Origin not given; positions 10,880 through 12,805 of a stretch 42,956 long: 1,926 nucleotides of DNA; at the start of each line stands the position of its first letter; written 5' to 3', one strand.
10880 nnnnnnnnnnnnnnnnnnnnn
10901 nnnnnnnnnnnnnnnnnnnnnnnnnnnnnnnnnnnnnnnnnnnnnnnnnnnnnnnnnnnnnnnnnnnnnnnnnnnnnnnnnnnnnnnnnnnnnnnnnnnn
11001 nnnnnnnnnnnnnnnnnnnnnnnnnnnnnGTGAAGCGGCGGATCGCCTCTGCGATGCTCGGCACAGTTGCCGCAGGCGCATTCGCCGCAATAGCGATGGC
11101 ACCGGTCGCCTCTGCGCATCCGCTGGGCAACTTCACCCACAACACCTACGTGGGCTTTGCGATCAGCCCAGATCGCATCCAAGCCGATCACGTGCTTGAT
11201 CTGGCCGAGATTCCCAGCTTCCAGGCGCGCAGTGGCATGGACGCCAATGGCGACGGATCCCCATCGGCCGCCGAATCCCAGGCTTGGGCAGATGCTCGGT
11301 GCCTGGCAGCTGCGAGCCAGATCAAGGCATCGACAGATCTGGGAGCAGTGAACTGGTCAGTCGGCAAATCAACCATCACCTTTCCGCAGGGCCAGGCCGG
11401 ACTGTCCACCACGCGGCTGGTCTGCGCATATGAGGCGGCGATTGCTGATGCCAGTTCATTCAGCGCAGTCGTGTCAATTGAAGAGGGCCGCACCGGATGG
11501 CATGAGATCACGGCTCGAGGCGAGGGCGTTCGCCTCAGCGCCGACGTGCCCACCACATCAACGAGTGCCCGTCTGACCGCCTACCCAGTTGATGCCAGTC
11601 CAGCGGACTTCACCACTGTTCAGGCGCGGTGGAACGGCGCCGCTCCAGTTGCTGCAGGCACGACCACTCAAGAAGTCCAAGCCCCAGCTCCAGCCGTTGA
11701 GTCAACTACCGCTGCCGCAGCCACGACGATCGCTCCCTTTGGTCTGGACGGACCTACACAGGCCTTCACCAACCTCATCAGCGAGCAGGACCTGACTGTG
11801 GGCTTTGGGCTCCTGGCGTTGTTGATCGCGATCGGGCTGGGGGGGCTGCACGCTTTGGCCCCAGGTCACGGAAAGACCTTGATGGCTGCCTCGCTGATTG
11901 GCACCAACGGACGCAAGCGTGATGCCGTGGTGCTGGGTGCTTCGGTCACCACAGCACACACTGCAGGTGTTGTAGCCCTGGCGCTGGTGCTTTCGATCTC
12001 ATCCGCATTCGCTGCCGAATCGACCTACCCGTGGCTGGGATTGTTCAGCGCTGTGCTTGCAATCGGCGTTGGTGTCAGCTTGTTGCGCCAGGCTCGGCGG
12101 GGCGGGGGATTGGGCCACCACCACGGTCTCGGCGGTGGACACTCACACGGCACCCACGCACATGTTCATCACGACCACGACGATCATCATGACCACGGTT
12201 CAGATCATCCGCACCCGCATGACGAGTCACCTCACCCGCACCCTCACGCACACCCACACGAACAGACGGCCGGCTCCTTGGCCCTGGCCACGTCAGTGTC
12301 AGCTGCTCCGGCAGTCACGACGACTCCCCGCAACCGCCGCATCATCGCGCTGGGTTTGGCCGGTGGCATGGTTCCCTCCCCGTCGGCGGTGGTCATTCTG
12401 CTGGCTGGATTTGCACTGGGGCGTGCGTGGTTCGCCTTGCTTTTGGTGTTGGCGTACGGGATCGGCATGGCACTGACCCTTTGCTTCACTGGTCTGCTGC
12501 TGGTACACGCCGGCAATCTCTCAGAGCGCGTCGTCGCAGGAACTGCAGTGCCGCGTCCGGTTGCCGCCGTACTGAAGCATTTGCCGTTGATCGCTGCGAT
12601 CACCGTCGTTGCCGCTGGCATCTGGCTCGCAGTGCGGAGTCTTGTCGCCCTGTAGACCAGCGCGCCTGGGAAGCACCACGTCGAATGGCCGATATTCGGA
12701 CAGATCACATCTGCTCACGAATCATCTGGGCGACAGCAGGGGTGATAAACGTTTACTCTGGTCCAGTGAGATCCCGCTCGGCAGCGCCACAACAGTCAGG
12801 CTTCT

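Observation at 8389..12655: Three-gene envelope metal-handling operon built around an uncharacterised DUF4331 protein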

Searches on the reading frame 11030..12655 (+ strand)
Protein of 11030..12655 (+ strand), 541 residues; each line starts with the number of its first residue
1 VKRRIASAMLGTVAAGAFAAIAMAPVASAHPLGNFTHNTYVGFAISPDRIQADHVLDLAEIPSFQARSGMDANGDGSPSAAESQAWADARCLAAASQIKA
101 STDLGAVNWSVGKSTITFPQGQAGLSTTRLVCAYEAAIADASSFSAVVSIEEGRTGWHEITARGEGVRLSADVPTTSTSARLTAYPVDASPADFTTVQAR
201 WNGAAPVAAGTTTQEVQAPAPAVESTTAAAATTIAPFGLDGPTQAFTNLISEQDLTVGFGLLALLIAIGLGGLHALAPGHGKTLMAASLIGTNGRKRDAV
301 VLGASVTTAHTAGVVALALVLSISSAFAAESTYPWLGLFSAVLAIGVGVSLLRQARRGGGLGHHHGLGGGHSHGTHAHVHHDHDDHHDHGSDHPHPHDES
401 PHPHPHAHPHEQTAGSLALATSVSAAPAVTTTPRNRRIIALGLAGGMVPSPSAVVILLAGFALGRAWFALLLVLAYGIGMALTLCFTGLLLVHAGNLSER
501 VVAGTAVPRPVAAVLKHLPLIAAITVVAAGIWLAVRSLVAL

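Call 3: search_protein_families(library=pfam, proteins=[window:11030-12655:+], max_evalue=0.01)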
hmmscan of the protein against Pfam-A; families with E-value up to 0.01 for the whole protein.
window:11030-12655:+ (541 aa): 0 families

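Call 4: search_protein_families(library=ncbifam, proteins=[window:11030-12655:+], max_evalue=0.01)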
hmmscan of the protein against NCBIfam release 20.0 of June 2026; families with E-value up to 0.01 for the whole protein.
window:11030-12655:+ (541 aa): 1 family
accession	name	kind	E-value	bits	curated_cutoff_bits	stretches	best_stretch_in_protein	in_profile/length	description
NF007454.0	PRK10019.1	subfamily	1.7e-36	125.9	195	1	259-539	12-279/283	nickel/cobalt efflux transporter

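Call 6: search_protein_families(library=pfam, proteins=[window:11030-12655:+], max_evalue=10)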
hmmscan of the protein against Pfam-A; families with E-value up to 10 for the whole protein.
window:11030-12655:+ (541 aa): 0 families

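Call 7: find_homologous_proteins(query=window:11030-12655:+)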
Query window:11030-12655:+ (541 aa): 3544 proteins with E <= 0.001 among 8000 candidates; the best 120 are listed.
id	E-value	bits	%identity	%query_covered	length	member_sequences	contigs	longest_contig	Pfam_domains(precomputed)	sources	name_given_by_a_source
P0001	0.0e+0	1160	100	100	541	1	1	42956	-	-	-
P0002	3.1e-253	859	77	66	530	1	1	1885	PF03824.23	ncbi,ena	-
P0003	7.7e-244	828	74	66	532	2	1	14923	PF03824.23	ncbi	-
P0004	5.7e-188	644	61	100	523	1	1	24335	PF03824.23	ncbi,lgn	-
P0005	7.7e-186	637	56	100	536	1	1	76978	PF03824.23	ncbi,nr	ncbi:MAG: nickel transporter [Actinomycetota bacterium]|nr:nickel transporter [Actinomycetota bacter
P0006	2.4e-184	632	58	66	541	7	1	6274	PF03824.23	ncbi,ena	-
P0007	3.4e-183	628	64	61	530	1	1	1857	PF03824.23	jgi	jgi:nickel/cobalt transporter (NicO) family protein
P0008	7.9e-183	627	61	66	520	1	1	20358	PF03824.23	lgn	-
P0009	4.4e-178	611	58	100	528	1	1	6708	PF03824.23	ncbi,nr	ncbi:MAG TPA: nickel transporter [Candidatus Limnocylindria bacterium]|nr:nickel transporter [Candid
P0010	3.8e-177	608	61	66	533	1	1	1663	PF03824.23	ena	-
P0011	2.1e-173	596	55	100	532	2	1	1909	PF03824.23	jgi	jgi:ABC-type nickel/cobalt efflux system permease component RcnA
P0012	8.2e-165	567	53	96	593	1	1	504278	-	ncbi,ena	-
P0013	2.0e-163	563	58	66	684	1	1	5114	PF03824.23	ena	-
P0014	1.3e-162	560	51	77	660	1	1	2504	PF03824.23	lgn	-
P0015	1.5e-153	530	55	87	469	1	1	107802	PF03824.23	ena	-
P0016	8.6e-152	524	53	99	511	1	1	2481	PF03824.23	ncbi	-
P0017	5.5e-114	400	43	91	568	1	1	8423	PF03824.23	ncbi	-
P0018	4.3e-112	393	47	95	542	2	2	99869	PF03824.23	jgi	-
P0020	7.8e-108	379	41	94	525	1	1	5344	PF03824.23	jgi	jgi:ABC-type nickel/cobalt efflux system permease component RcnA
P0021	8.1e-106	373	46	95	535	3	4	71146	PF03824.23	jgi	jgi:nickel/cobalt exporter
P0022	1.4e-105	372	42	95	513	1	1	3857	PF03824.23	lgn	-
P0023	3.8e-105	371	50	61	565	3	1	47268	PF03824.23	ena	-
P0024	6.8e-105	370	35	30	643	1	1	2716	PF03824.23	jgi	-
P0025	9.0e-105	369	44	95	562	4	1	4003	PF03824.23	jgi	-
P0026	1.2e-104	369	42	91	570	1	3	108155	PF03824.23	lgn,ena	-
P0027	1.2e-104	369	44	99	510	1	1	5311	PF03824.23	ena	-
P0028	2.1e-104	368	45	96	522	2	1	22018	PF03824.23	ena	-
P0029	5.7e-104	367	46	61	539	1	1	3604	PF03824.23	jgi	jgi:nickel/cobalt transporter (NicO) family protein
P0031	5.5e-102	360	44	95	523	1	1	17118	PF03824.23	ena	-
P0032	1.4e-101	359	46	60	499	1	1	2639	PF03824.23,PF13386.13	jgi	jgi:nickel/cobalt transporter (NicO) family protein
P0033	2.1e-101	358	42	60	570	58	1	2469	PF03824.23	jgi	jgi:nickel/cobalt exporter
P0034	5.0e-101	357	43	94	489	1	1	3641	PF03824.23,PF13386.13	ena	-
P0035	5.8e-101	357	43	93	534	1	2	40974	PF03824.23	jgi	jgi:nickel/cobalt transporter (NicO) family protein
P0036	6.9e-101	356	44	94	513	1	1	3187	PF03824.23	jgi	jgi:nickel/cobalt transporter (NicO) family protein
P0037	1.6e-100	355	44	66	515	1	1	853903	PF03824.23,PF13386.13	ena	-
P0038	2.1e-100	355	46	62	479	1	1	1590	PF03824.23,PF13386.13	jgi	jgi:nickel/cobalt transporter (NicO) family protein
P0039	2.7e-100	355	50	19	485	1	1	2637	PF03824.23,PF13386.13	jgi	jgi:nickel/cobalt transporter (NicO) family protein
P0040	5.3e-100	354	48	65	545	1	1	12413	PF03824.23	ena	-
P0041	9.4e-100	353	43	95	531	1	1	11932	PF03824.23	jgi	jgi:ABC-type nickel/cobalt efflux system permease component RcnA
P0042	1.0e-99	353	55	19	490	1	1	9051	PF03824.23,PF13386.13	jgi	jgi:ABC-type nickel/cobalt efflux system permease component RcnA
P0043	1.2e-99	352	45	88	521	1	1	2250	PF03824.23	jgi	jgi:ABC-type nickel/cobalt efflux system permease component RcnA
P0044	1.5e-99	352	44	86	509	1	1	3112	PF03824.23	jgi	jgi:nickel/cobalt exporter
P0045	3.2e-99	351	40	95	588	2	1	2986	PF03824.23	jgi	jgi:nickel/cobalt exporter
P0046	3.9e-99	351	47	61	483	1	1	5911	PF03824.23,PF13386.13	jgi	jgi:nickel/cobalt transporter (NicO) family protein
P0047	4.1e-99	351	45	65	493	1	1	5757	PF03824.23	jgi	jgi:nickel/cobalt exporter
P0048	4.7e-99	350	47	60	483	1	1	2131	PF03824.23,PF13386.13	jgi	jgi:nickel/cobalt transporter (NicO) family protein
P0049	7.5e-99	350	45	61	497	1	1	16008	PF03824.23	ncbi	ncbi:MAG: nickel transporter [Acidimicrobiales bacterium]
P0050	8.2e-99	350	42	94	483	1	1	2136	PF03824.23,PF13386.13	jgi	jgi:nickel/cobalt exporter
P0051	9.9e-99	349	45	61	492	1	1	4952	PF03824.23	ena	-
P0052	9.9e-99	349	42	62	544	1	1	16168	PF03824.23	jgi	jgi:nickel/cobalt transporter (NicO) family protein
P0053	1.0e-98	349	47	60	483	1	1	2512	PF03824.23,PF13386.13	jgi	jgi:nickel/cobalt transporter (NicO) family protein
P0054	1.3e-98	349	47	60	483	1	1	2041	PF03824.23,PF13386.13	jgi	jgi:nickel/cobalt transporter (NicO) family protein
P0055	1.7e-98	349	43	97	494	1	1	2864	PF03824.23,PF13386.13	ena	-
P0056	1.9e-98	348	47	60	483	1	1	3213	PF03824.23,PF13386.13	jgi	jgi:nickel/cobalt transporter (NicO) family protein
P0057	2.1e-98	348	47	60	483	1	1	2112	PF03824.23,PF13386.13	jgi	jgi:nickel/cobalt transporter (NicO) family protein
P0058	2.3e-98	348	43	88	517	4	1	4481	PF03824.23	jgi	jgi:nickel/cobalt transporter (NicO) family protein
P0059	3.0e-98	348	49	19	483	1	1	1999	PF03824.23,PF13386.13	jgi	jgi:nickel/cobalt transporter (NicO) family protein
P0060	3.2e-98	348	47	62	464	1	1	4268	PF03824.23,PF13386.13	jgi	jgi:nickel/cobalt transporter (NicO) family protein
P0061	3.7e-98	347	47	60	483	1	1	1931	PF03824.23,PF13386.13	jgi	jgi:nickel/cobalt transporter (NicO) family protein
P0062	4.2e-98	347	42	95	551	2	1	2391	PF03824.23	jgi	jgi:nickel/cobalt exporter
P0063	5.4e-98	347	43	94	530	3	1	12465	PF03824.23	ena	-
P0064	5.8e-98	347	47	60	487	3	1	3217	PF03824.23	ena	-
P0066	6.6e-98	347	43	95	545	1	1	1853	PF03824.23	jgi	jgi:nickel/cobalt transporter (NicO) family protein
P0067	6.8e-98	347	49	19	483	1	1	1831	PF03824.23,PF13386.13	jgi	jgi:nickel/cobalt transporter (NicO) family protein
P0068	7.0e-98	347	47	60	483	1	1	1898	PF03824.23,PF13386.13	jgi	jgi:nickel/cobalt transporter (NicO) family protein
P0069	7.7e-98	346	42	94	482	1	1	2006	PF03824.23,PF13386.13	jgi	jgi:nickel/cobalt transporter (NicO) family protein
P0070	8.6e-98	346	38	94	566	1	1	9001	PF03824.23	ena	-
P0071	9.6e-98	346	47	60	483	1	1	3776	PF03824.23,PF13386.13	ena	-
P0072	1.4e-97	346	47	60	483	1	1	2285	PF03824.23,PF13386.13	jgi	jgi:nickel/cobalt transporter (NicO) family protein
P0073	1.4e-97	346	44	57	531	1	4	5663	PF03824.23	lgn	-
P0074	1.5e-97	346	45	60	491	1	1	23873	PF03824.23,PF13386.13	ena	-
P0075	1.5e-97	345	42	94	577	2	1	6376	PF03824.23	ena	-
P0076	1.5e-97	345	44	66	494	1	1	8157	PF03824.23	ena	-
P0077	2.0e-97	345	42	94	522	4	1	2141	PF03824.23,PF13386.13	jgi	jgi:nickel/cobalt transporter (NicO) family protein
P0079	2.6e-97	345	43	97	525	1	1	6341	PF03824.23,PF13386.13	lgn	-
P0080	3.3e-97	344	44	86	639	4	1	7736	PF03824.23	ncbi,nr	ncbi:MAG TPA: hypothetical protein VG276_13945 [Actinomycetes bacterium]|nr:hypothetical protein [Ac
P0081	7.2e-97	343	38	95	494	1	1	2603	PF03824.23,PF13386.13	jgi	-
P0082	1.0e-96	343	48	61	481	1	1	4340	PF03824.23,PF13386.13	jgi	jgi:ABC-type nickel/cobalt efflux system permease component RcnA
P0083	1.1e-96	343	41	99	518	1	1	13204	PF03824.23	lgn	-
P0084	1.3e-96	342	47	60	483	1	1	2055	PF03824.23,PF13386.13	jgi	jgi:nickel/cobalt transporter (NicO) family protein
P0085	1.3e-96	342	45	95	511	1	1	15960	PF03824.23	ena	-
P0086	1.7e-96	342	42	99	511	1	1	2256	PF03824.23,PF13386.13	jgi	jgi:nickel/cobalt exporter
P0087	2.4e-96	342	43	92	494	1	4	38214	PF03824.23,PF13386.13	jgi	jgi:nickel/cobalt transporter (NicO) family protein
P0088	2.4e-96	341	42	97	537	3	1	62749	PF03824.23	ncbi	ncbi:MAG: nickel transporter [Kineosporiaceae bacterium]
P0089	2.5e-96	341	47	60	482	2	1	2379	PF03824.23,PF13386.13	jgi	jgi:nickel/cobalt transporter (NicO) family protein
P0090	3.1e-96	341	44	61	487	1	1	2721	PF03824.23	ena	-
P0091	3.4e-96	341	43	61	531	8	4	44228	PF03824.23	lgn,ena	-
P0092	3.7e-96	341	42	95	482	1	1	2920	PF03824.23,PF13386.13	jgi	jgi:nickel/cobalt transporter (NicO) family protein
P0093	3.8e-96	341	44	88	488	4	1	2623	PF03824.23,PF13386.13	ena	-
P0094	3.8e-96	341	43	92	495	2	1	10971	PF03824.23,PF13386.13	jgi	jgi:nickel/cobalt transporter (NicO) family protein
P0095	3.9e-96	341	45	86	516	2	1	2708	PF03824.23,PF13386.13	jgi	jgi:nickel/cobalt transporter (NicO) family protein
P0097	6.8e-96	340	44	88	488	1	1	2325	PF03824.23,PF13386.13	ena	-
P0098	8.4e-96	340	45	60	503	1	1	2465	PF03824.23,PF13386.13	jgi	jgi:nickel/cobalt transporter (NicO) family protein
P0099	9.0e-96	340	39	94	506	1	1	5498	PF03824.23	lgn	-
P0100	9.3e-96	340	42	88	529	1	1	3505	PF03824.23,PF13386.13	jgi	jgi:nickel/cobalt transporter (NicO) family protein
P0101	9.8e-96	339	44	88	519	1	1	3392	PF03824.23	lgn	-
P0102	1.1e-95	339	43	88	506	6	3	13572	PF03824.23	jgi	jgi:nickel/cobalt transporter (NicO) family protein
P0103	1.1e-95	339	53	19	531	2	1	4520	PF03824.23,PF13386.13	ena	-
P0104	1.4e-95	339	45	67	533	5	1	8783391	PF03824.23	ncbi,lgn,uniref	ncbi:nickel transporter [Streptomyces sp. NBC_00210]|uniref:HoxN/HupN/NixA family nickel/cobalt tran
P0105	1.5e-95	339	41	94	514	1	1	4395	PF03824.23,PF13386.13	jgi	jgi:nickel/cobalt transporter (NicO) family protein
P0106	1.6e-95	339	43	94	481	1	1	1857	PF03824.23,PF13386.13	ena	-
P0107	2.0e-95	338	47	60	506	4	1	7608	PF03824.23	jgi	-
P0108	2.4e-95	338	43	62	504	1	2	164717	PF03824.23,PF13386.13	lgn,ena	-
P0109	2.4e-95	338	39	98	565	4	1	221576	PF03824.23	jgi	jgi:ABC-type nickel/cobalt efflux system permease component RcnA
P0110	2.6e-95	338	43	92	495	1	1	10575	PF03824.23,PF13386.13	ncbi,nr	ncbi:MAG TPA: sulfite exporter TauE/SafE family protein [Actinomycetes bacterium]|nr:sulfite exporte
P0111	3.3e-95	338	45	60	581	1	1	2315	PF03824.23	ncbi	-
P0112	4.2e-95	337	43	95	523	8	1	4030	PF03824.23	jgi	-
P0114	5.4e-95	337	41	99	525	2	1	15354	PF03824.23,PF13386.13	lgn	-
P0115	6.2e-95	337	42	95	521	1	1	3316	PF03824.23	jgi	jgi:nickel/cobalt transporter (NicO) family protein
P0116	6.7e-95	337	41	94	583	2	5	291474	PF03824.23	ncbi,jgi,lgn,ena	jgi:nickel/cobalt exporter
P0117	7.4e-95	337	39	100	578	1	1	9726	PF03824.23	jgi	jgi:nickel/cobalt exporter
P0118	8.0e-95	336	57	15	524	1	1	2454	PF03824.23,PF13386.13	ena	-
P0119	8.6e-95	336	40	93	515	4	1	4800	PF03824.23,PF13386.13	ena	-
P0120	9.9e-95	336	42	95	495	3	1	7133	PF03824.23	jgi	jgi:ABC-type nickel/cobalt efflux system permease component RcnA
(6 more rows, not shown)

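Call 24: search_solved_structures(query=window:11030-12655:+, max_evalue=1)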
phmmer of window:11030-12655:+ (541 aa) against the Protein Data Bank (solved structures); distinct sequences matched with E-value up to 1: 4.
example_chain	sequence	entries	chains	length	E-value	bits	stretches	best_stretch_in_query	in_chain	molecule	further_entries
8j7t_A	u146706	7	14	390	0.008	18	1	356-412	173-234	Zinc transporter 7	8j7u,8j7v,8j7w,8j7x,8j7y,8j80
8j2g_A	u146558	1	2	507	0.6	11.8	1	340-454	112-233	Proton-coupled zinc antiporter SLC30A1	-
8zb0_A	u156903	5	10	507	0.77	11.5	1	340-453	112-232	Proton-coupled zinc antiporter SLC30A1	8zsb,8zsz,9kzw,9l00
8xm6_B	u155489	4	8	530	0.84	11.3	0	340-453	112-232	Proton-coupled zinc antiporter SLC30A1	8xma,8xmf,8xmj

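Call 30: find_encoding_contigs(protein=P0104, flank=8000, max_places=3)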
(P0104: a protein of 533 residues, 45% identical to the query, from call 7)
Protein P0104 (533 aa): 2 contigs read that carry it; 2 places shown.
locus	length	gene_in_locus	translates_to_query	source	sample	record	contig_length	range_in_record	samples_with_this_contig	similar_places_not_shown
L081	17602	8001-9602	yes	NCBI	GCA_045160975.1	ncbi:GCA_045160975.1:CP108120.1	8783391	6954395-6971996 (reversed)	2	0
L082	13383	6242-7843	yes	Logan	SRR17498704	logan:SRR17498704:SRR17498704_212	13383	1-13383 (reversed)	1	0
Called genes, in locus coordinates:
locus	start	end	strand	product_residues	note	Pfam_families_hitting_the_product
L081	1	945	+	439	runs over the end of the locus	PF20510:HgmA_N, PF04209:HgmA_C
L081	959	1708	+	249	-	PF00392:GntR, PF13545:HTH_Crp_2 (weak), PF08220:HTH_DeoR (faint), PF07702:UTRA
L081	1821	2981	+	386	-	PF18135:Type_ISP_C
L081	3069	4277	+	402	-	PF02515:CoA_transf_3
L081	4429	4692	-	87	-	-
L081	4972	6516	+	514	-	PF14224:DUF4331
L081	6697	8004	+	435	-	PF13428:TPR_14 (faint), PF13432:TPR_16 (faint), PF14559:TPR_19 (faint), PF00515:TPR_1 (faint), PF07719:TPR_2 (faint), PF13181:TPR_8 (faint), PF13431:TPR_17 (faint), PF11846:Wzy_C_2 (faint)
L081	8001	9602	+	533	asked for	PF03824:NicO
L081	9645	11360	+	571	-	PF00069:Pkinase, PF07714:PK_Tyr_Ser-Thr, PF03109:ABC1 (weak)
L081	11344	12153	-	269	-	PF13472:Lipase_GDSL_2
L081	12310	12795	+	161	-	-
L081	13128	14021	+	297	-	PF13641:Glyco_tranf_2_3, PF00535:Glycos_transf_2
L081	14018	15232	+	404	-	PF00535:Glycos_transf_2, PF13641:Glyco_tranf_2_3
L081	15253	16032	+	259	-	PF01522:Polysacc_deac_1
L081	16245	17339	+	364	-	PF19347:DUF5925, PF13191:AAA_16 (weak), PF00004:AAA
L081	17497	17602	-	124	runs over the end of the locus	PF00392:GntR, PF14502:HTH_41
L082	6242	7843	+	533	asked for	PF03824:NicO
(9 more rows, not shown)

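Call 36: search_dna_similar(query=L081:4972-6513:+, collection=plasmids, mode=protein, max_rows=40, max_evalue=0.00001)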
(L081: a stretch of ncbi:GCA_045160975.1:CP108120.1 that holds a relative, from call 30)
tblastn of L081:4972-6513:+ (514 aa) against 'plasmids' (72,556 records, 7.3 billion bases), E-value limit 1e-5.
Records with a match: 41; places in all: 45; records where one place covers at least 80% of the query: 5.
Best place of each record, by identity: <60% 41.
By first word of the organism name: Streptomyces 10; Pseudoalteromonas 6; Sulfitobacter 5; Embleya 2; Paraburkholderia 2; Lichenicola 2; Adhaeribacter 2; Nostoc 2; Streptomycetaceae 1; Nonomuraea 1; and 8 more.
By predicted mobility (MOB-suite, as given by PLSDB): non-mobilizable 33; mobilizable 6; conjugative 2.
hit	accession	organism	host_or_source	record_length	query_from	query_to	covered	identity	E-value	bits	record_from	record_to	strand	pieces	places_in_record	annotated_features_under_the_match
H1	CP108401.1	Streptomycetaceae bacterium NBC_01309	-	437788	30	445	81%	55.2%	3e-147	473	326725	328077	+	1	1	DUF4331 domain-containing protein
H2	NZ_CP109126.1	Streptomyces anulatus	-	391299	31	458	83%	51.7%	3e-135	439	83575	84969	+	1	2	DUF4331 domain-containing protein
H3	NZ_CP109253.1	Streptomyces anulatus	-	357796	31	458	83%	51.2%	1e-134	437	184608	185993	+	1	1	DUF4331 domain-containing protein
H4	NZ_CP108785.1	Embleya sp. NBC_00888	-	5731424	38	441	79%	54.2%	2e-135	440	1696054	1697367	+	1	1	none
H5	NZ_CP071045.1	Streptomyces sp. CA-256286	sediment,muddy soil from torrent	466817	31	459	83%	51.0%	4e-134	436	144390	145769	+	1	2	DUF4331 domain-containing protein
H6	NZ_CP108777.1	Embleya sp. NBC_00896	-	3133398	38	441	79%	53.3%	5e-133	432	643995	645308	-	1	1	none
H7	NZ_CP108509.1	Streptomyces sp. NBC_01237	-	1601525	37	450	81%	52.0%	1e-132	431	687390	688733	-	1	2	none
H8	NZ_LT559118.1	Nonomuraea gerenzanensis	-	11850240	35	443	80%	51.6%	3e-126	413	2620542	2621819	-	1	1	none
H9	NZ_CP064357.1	Miltoncostaea oceani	pure culture,marine sediment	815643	42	444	78%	43.0%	2e-92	315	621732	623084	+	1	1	DUF4331 domain-containing protein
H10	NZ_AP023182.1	Paraburkholderia sp. PGU19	Physopelta gutta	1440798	38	445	79%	40.9%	3e-79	277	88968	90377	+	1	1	record has no annotation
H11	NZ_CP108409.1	Kitasatospora sp. NBC_01300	-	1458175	43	448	79%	39.4%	8e-91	311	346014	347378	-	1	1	record has no annotation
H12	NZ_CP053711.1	Lichenicola cladoniae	Cladonia borealis,cell culture,lichen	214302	40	448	80%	38.5%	2e-76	269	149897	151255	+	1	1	DUF4331 domain-containing protein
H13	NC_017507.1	Marinobacter adhaerens HP15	German Wadden Sea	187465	35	445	80%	38.0%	7e-71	253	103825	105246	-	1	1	DUF4331 domain-containing protein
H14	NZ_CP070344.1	Variovorax sp. PDNC026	cell culture,Plastic debris in ...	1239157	42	445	79%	38.3%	1e-75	266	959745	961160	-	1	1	none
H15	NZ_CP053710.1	Lichenicola cladoniae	Cladonia borealis,cell culture,lichen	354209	40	448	80%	37.7%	1e-73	261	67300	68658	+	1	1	DUF4331 domain-containing protein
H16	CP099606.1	Comamonadaceae bacterium OTU4NAUVB1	Arabidopsis thaliana,pure culture,leaf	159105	40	450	80%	36.3%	3e-77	271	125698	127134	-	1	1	DUF4331 domain-containing protein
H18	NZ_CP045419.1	Pseudoalteromonas sp. THAF3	pure culture,Surface of a polyethylene ...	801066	40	446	79%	35.0%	9e-64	232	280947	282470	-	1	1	DUF4331 domain-containing protein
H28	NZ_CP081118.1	Sulfitobacter pontiacus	-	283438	35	414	74%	33.6%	2e-57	214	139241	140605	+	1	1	DUF4331 domain-containing protein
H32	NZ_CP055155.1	Adhaeribacter swui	Cell culture,Mud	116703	41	415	73%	29.5%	5e-43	171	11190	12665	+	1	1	DUF4331 family protein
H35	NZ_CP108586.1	Streptomyces sp. NBC_01186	-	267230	53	445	76%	24.0%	1e-6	59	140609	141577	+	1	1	DUF4331 family protein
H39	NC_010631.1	Nostoc punctiforme PCC 73102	-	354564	40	444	79%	22.7%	6e-7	60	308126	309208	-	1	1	DUF4331 domain-containing protein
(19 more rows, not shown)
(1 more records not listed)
